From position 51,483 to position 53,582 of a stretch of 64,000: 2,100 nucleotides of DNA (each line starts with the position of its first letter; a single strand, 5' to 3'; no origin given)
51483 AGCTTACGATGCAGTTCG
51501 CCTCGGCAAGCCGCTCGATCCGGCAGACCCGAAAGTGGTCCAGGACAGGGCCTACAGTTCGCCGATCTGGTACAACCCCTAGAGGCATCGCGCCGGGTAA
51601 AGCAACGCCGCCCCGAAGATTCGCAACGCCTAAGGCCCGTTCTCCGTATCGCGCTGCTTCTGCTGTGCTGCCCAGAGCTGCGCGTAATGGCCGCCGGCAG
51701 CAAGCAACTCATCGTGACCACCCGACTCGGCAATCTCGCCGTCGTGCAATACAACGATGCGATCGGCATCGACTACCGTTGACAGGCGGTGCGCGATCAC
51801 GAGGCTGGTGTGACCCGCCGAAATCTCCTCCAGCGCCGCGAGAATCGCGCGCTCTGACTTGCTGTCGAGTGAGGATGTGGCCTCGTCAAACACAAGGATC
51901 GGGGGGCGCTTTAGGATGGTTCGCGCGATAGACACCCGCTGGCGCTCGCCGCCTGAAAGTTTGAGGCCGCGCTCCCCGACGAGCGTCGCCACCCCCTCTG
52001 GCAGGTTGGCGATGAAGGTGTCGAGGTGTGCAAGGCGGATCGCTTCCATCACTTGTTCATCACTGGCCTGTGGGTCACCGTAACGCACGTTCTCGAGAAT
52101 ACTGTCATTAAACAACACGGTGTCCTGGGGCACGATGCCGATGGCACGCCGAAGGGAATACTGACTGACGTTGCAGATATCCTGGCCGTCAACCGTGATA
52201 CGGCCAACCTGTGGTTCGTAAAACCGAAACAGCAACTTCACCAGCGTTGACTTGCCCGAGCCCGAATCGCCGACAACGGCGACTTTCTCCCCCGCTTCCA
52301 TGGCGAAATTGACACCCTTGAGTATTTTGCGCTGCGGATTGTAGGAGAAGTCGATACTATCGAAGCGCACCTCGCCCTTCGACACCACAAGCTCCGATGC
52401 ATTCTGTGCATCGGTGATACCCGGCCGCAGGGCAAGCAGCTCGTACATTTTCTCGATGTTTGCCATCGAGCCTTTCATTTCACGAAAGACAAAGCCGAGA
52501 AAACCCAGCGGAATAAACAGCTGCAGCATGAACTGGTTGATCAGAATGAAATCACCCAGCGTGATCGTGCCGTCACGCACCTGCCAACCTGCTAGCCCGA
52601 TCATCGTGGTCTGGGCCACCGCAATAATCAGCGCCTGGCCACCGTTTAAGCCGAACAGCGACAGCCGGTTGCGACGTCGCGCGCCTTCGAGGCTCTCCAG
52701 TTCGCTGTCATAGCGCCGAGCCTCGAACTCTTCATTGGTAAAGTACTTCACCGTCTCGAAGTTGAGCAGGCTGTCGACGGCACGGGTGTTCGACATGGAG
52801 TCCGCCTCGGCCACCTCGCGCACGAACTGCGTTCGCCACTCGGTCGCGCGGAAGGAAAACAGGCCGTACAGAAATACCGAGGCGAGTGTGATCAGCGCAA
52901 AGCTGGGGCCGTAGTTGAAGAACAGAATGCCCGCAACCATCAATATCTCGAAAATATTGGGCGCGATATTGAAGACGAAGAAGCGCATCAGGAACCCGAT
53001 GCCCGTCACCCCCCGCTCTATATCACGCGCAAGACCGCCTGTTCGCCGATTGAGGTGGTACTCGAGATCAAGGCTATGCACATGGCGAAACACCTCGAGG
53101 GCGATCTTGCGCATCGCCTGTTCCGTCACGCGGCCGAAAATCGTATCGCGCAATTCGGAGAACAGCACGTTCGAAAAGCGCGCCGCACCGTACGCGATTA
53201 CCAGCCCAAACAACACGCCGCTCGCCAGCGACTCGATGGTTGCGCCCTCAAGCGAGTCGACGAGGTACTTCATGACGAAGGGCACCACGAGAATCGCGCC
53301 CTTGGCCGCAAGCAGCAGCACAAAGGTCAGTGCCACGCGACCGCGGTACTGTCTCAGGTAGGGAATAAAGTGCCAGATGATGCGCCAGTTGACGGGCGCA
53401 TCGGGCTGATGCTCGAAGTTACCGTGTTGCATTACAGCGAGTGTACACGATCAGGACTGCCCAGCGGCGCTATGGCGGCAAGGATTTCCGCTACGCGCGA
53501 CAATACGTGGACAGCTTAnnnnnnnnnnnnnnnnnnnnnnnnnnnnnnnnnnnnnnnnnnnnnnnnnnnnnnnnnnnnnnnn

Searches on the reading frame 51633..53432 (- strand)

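Call 22: search_protein_families(library=ncbifam, proteins=[window:51633-53432:-], max_evalue=0.00001)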
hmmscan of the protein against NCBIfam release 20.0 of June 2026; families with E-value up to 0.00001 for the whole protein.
window:51633-53432:- (600 aa): 184 families (the best 25 are shown)
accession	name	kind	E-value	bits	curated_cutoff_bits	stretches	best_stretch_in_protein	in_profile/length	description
TIGR02203.1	MsbA_lipidA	equivalog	6.8e-115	384.7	602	1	22-592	5-571/572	lipid A export permease/ATP-binding protein MsbA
TIGR02204.1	MsbA_rel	hypoth_equivalog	5e-114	382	780.4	1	18-589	5-574/576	ABC transporter, permease/ATP-binding protein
TIGR01846.1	type_I_sec_HlyB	subfamily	1.2e-107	360.9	725.55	1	18-591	127-693/694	type I secretion system permease/ATPase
NF052233.1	CphA_assoc_ABC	equivalog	8.8e-107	358.3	880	1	12-598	165-751/766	cyanophycin metabolism-associated ABC transporter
NF010178.0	PRK13657.1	equivalog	2e-104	350.1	733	1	17-595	5-575/588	glucan ABC transporter ATP-binding protein/ permease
TIGR00958.1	3a01208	subfamily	4e-97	326.2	874.6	1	18-586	148-710/711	antigen peptide transporter 2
NF045513.1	HepA_fam_ABC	equivalog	5.4e-96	322.4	725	1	98-591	118-607/610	heterocyst formation ABC transporter subunit HepA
TIGR03796.1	NHLM_micro_ABC1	equivalog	2e-87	294.1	853.3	1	26-586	149-708/710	NHLP family bacteriocin export ABC transporter peptidase/permease/ATPase subunit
TIGR03375.1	type_I_sec_LssB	subfamily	2.1e-87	294.1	693.1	1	74-579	188-691/696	type I secretion system permease/ATPase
NF008381.0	PRK11176.1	equivalog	5.3e-86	289.2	867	1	15-591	9-580/582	lipid A ABC transporter ATP-binding protein/permease MsbA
TIGR03797.1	NHLM_micro_ABC2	equivalog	5.5e-85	286.3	709.4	1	32-590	137-685/686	NHLP bacteriocin export ABC transporter permease/ATPase subunit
TIGR01193.1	bacteriocin_ABC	subfamily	2.7e-77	260.9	523.85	1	20-587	145-706/708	peptide cleavage/export ABC transporter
TIGR01192.1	chvA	subfamily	4.9e-77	259.9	585.4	1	100-588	81-568/585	glucan export ABC transporter ATP-binding protein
TIGR02857.1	CydD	equivalog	4e-74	250.5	435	1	32-562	4-529/529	thiol reductant ABC exporter subunit CydD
NF000475.1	tet_ABC_46_B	exception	2.3e-70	237.8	1250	1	36-592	21-576/578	tetracycline efflux ABC transporter Tet(46) subunit B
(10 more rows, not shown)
